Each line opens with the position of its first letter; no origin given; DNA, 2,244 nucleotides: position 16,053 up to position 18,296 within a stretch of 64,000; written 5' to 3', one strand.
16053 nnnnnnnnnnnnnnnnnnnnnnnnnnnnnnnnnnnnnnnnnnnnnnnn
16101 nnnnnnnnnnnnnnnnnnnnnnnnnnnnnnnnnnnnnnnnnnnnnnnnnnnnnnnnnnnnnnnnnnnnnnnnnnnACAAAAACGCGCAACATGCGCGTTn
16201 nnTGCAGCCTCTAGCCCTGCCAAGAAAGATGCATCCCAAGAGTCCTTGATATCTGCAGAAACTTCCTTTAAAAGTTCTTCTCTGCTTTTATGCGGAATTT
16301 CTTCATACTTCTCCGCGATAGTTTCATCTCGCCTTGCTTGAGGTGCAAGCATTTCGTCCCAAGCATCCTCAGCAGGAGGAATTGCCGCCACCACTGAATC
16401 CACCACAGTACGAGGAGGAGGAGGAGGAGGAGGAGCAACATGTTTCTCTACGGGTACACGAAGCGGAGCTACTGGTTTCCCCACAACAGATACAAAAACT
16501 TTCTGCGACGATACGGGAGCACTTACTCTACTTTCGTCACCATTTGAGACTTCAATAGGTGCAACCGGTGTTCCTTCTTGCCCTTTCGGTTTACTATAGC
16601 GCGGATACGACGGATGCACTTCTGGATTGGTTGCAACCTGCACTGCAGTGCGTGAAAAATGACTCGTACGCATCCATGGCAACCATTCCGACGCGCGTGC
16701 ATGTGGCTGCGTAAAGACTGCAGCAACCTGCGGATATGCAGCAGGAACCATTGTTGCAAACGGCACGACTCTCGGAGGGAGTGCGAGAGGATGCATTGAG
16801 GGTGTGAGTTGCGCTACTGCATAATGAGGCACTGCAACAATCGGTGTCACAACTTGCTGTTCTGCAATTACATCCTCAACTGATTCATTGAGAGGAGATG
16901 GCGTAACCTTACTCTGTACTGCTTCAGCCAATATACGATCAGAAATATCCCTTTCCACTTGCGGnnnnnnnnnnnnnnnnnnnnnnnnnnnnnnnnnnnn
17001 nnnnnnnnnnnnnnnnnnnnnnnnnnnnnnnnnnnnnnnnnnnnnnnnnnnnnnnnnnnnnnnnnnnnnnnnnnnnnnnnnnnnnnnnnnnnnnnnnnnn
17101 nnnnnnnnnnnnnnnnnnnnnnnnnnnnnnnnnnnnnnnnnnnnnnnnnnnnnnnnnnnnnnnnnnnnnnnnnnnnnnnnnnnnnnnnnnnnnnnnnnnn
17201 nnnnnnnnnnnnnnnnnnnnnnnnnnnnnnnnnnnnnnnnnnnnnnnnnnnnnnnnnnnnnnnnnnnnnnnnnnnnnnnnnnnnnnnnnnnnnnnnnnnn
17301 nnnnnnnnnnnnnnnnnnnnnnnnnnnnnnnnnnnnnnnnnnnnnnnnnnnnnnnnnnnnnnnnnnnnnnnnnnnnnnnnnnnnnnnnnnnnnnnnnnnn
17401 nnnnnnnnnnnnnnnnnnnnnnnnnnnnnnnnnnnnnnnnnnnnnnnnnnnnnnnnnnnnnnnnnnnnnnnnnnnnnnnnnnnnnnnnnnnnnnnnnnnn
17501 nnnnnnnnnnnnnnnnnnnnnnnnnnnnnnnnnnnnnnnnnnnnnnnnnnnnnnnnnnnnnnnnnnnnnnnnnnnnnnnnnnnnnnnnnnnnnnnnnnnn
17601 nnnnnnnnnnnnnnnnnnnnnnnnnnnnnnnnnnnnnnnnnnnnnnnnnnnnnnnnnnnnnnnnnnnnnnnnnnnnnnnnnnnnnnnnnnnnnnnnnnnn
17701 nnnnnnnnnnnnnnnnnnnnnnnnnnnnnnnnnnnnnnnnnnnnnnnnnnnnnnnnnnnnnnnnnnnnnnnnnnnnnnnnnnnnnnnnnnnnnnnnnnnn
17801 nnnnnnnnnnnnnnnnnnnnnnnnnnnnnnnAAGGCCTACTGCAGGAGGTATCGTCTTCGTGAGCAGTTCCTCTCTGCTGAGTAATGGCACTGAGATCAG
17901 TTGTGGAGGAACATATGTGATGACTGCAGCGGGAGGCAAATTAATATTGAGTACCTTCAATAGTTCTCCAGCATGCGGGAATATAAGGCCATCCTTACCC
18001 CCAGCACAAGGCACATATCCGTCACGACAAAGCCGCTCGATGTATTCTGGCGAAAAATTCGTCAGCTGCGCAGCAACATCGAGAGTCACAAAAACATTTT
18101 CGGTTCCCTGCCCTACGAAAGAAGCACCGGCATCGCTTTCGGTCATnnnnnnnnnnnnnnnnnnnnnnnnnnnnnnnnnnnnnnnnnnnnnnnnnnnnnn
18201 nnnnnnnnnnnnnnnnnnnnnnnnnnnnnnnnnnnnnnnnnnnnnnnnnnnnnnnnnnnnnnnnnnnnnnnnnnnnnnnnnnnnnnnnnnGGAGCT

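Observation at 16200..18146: Excisionase-type HTH fused to a ~550-aa proline-rich acidic disordered region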

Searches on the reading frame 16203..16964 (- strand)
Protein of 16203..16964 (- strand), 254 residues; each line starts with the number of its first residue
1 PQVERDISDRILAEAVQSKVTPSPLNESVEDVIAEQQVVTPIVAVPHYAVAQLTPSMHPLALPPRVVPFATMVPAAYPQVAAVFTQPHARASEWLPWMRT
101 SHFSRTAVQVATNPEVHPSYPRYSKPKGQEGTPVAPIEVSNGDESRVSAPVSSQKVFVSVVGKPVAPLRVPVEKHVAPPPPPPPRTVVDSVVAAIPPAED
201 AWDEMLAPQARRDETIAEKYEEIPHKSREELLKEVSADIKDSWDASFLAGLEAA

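Call 57: predict_structure(alignment_id=A5)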
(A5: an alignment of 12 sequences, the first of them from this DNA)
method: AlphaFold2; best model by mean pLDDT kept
length: 254 residues; sequences in the alignment: 12
mean_pLDDT: 54.4   pTM: 0.15
mean pLDDT of the five models: 54.4, 53.4, 50.9, 48.9, 47.8
residues with pLDDT >= 90: 0; 70-90: 22; 50-70: 147; < 50: 85
segments of 3 or more residues with pLDDT < 50: 66-68, 70-72, 77-98, 122-159, 252-254
pLDDT, mean of each block of 10 residues (from residue 1): 66 70 51 57 57 54 50 48 47 47 56 53 44 39 38 45 53 64 58 57 65 57 66 65 57 46
secondary structure, 60 per line:
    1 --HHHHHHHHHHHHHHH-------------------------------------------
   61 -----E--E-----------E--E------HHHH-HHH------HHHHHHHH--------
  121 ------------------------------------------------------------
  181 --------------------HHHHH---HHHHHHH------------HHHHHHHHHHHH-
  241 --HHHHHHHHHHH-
elements in order: H3-17 H91-94 H105-112 H201-205 H209-215 H228-239 H243-253
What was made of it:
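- No autonomous fold is predicted for the core or the tail, even with the distant homologues added (call 57).
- Tried and rejected: AlphaFold2 of the C-terminal half with distant homologues added gave no fold (mean pLDDT 54, pTM 0.15, call 57).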

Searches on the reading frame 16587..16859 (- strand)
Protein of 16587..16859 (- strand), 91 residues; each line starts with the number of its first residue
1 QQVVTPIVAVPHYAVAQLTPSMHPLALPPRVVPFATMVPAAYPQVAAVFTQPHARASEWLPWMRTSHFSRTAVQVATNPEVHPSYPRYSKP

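Call 30: find_homologous_proteins(query=A3, max_evalue=0.01)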
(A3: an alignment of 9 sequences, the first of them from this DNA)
Query A3 (9 sequences): 252 candidates shared short words with the query, none scored E <= 0.01.

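Call 31: find_related_loci(query=A3, collection=genome_contigs, flank=6000)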
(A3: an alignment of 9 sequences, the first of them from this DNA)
Query A3 (91 aa) in genome_contigs; peptide patterns used: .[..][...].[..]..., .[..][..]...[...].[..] (x = any residue, [..] = any of these).
198 stretches matched a pattern; 2 encode a relative of the query (tblastn E <= 1e-3); 2 distinct loci.
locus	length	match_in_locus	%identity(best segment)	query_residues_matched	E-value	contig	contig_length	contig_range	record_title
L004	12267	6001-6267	78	1-89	1e-46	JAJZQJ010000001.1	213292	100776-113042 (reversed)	MAG: bacterium isolate SKS1.bin43 NODE_53_length_213292_cov_3.190327, whole genome shotgun sequence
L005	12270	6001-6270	57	6-86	3e-23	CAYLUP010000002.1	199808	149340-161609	MAG TPA_asm: uncultured Candidatus Saccharibacteria bacterium isolate binchicken_co154_445 genome assembly, contig: NODE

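Call 35: search_protein_families(library=pfam, proteins=[L005:3868-5283:+, L005:5341-6624:+, L005:6951-7469:+, L005:8699-10435:+, L005:3145-3834:+, L005:2066-3103:+], max_evalue=0.001)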
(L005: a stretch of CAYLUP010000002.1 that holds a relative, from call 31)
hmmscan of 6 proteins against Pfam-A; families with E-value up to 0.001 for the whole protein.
L005:3868-5283:+ (471 aa): 2 families
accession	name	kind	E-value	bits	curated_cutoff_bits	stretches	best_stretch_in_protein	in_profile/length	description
PF02934.20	GatB_N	-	3e-102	342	23.4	1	7-274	2-272/277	GatB/GatE catalytic domain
PF02637.23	GatB_Yqey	-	5.7e-27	94.8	27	1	335-468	13-148/148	GatB domain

L005:5341-6624:+ (427 aa): 0 families

L005:6951-7469:+ (172 aa): 1 family
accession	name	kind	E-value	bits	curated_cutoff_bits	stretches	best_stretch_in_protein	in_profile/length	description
PF02643.20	DUF192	-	2.3e-21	76.2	27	1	60-151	2-83/96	Uncharacterized ACR, COG1430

L005:8699-10435:+ (578 aa): 1 family
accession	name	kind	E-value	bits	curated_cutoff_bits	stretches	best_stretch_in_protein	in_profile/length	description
PF03023.19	MurJ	-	7.8e-59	199.9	27.4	1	62-516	2-436/451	Lipid II flippase MurJ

L005:3145-3834:+ (229 aa): 2 families
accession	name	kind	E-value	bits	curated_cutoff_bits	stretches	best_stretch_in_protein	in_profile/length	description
PF00578.27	AhpC-TSA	-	3.5e-33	114.6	26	1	85-204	1-123/124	AhpC/TSA family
PF08534.16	Redoxin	-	4.2e-18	66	26.6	1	85-207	2-133/148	Redoxin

L005:2066-3103:+ (345 aa): 4 families
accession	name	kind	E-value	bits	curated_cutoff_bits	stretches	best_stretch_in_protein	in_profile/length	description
PF01018.28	GTP1_OBG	-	6.4e-46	156.2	27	1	20-173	1-155/155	GTP1/OBG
PF01926.29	MMR_HSR1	-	1.1e-22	80.7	21.9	1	176-291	1-113/113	50S ribosome-binding GTPase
PF02421.24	FeoB_N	-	3.5e-08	33.6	27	1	177-227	3-57/156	Ferrous iron transport protein B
PF03193.22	RsgA_GTPase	-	0.00013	22.2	30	0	179-227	111-168/174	RsgA GTPase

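Call 39: search_solved_structures(query=A3, max_evalue=10)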
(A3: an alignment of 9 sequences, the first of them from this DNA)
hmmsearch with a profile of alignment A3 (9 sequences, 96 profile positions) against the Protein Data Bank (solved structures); distinct sequences matched with E-value up to 10: 2.
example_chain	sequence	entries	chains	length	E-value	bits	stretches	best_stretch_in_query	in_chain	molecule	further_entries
3gv1_A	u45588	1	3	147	0.036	17.3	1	30-68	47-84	Disulfide interchange protein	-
8bnq_A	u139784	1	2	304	0.86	12.8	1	5-43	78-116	Titin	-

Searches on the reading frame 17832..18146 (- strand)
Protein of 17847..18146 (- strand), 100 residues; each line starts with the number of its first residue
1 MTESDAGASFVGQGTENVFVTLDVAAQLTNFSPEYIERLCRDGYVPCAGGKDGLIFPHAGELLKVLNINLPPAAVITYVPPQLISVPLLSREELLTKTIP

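Call 41: search_solved_structures(query=A4, max_evalue=10, show_alignments=3)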
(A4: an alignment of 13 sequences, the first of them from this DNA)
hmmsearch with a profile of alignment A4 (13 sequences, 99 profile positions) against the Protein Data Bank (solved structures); distinct sequences matched with E-value up to 10: 3.
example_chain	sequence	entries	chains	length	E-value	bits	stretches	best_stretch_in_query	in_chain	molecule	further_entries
8ga7_A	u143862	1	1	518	0.13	15.7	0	22-69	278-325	THR5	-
1kkh_A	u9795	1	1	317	0.67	13.4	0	44-78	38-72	Mevalonate Kinase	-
1vis_A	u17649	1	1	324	0.7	13.3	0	44-78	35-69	Mevalonate kinase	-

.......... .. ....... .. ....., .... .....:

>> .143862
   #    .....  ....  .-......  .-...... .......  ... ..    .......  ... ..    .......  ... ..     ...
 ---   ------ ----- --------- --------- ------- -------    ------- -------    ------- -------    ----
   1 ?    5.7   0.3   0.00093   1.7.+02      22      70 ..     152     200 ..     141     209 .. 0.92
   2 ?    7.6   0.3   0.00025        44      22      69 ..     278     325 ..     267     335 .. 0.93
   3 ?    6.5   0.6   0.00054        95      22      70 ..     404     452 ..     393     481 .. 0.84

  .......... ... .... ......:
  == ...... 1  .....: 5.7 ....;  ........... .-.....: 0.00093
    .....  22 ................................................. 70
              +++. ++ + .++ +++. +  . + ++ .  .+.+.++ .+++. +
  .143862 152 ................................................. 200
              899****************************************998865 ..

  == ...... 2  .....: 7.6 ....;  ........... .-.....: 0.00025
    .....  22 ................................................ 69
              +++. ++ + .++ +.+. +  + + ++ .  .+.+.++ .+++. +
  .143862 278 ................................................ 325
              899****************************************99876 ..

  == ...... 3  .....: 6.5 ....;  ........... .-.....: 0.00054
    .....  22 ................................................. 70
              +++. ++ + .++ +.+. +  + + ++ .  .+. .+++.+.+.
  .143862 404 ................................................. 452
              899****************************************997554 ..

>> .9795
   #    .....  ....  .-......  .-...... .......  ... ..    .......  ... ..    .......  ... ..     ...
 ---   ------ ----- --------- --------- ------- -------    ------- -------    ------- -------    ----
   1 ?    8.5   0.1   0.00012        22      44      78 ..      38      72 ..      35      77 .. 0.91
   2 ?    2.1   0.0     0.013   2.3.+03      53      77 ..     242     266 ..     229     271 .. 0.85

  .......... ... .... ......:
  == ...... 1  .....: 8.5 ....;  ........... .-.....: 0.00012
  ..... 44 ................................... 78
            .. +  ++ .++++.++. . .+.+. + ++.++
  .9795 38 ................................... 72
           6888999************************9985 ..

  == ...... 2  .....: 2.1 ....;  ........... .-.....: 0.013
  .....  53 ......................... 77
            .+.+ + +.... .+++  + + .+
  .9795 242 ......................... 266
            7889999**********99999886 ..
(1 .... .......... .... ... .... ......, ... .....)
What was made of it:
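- Tried and rejected: PDB sequence profile searches with the core (A3) and the head (A4) found nothing meaningful (calls 39, 41).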

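Call 52: search_protein_families(library=phrogs, alignment_id=A4, max_evalue=1)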
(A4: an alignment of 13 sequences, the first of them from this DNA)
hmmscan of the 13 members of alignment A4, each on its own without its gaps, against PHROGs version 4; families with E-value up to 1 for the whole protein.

A. member 1, seq(105 aa): 1 family
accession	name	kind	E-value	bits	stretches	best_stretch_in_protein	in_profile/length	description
phrog_6401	-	DNA, RNA and nucleotide metabolism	0.31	12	1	23-53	13-45/64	DNA binding protein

B. families by the number of members that match (of 13 scanned): 13 families
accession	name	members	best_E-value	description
phrog_24085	-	2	0.041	-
phrog_803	-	2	0.093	host nuclease inhibitor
phrog_57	-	2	0.12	terminase small subunit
phrog_10045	-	1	0.011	HTH DNA binding protein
phrog_2655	-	1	0.014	excisionase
phrog_4462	-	1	0.029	-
phrog_2692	-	1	0.1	-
phrog_9436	-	1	0.12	-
phrog_2250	-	1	0.17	-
phrog_18010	-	1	0.25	-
phrog_19566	-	1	0.26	-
phrog_6401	-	1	0.31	DNA binding protein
phrog_4603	-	1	0.45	alpha-2;3-sialyltransferase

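Call 53: search_protein_families(library=pfam, alignment_id=A4, max_evalue=10)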
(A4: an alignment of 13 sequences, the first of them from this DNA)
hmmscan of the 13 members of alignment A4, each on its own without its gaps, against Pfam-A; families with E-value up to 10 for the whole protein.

A. member 1, seq(105 aa): 1 family
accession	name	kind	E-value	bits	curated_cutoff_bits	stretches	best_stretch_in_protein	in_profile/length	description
PF12728.13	HTH_17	-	0.015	16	27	1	20-53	2-34/51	Helix-turn-helix domain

B. families by the number of members that match (of 13 scanned): 11 families
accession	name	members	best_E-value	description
PF12728.13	HTH_17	6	0.001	Helix-turn-helix domain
PF13338.12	AbiEi_4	2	0.019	Transcriptional regulator, AbiEi antitoxin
PF13560.12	HTH_31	2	0.022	Helix-turn-helix domain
PF23827.1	DUF7197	1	0.018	Family of unknown function (DUF7197)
PF09338.16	Gly_reductase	1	0.028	Glycine/sarcosine/betaine reductase component B subunits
PF22846.1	CATSPERG_C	1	0.043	CATSPERG C-terminal domain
PF15009.12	STING_LBD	1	0.1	STING ligand-binding domain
PF05690.20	ThiG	1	0.14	Thiazole biosynthesis protein ThiG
PF25588.1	DUF7934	1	0.14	Family of unknown function (DUF7934)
PF20111.4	DUF6501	1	0.14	Family of unknown function (DUF6501)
PF16725.10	Nucleolin_bd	1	0.93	Nucleolin binding domain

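Call 75: search_dna_similar(query=window:17847-18146:-, collection=phages, mode=protein, max_evalue=10, max_rows=10)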
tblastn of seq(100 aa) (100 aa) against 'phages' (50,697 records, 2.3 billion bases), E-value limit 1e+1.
Records with a match: 1; places in all: 1; records where one place covers at least 80% of the query: 0.
Best place of each record, by identity: <60% 1.
By first word of the organism name: Erwinia 1.
By host as written in the record: Erwinia sp. TAC1.XII.93.8 (de Vries et al. 2001) 1.
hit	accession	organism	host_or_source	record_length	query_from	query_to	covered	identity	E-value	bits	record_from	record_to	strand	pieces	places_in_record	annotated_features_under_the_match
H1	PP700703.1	Erwinia phage SOI901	Erwinia sp. TAC1.XII.93.8 (de Vries et ...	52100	4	74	71%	31.9%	5e+0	31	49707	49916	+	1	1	hypothetical protein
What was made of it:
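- On Excisionase / recombination directionality factor (functional class): No phage similarity (call 75).
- There is no similarity to phage genomes (call 75).
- Tried and rejected: Phage relation of the head: none (call 75).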
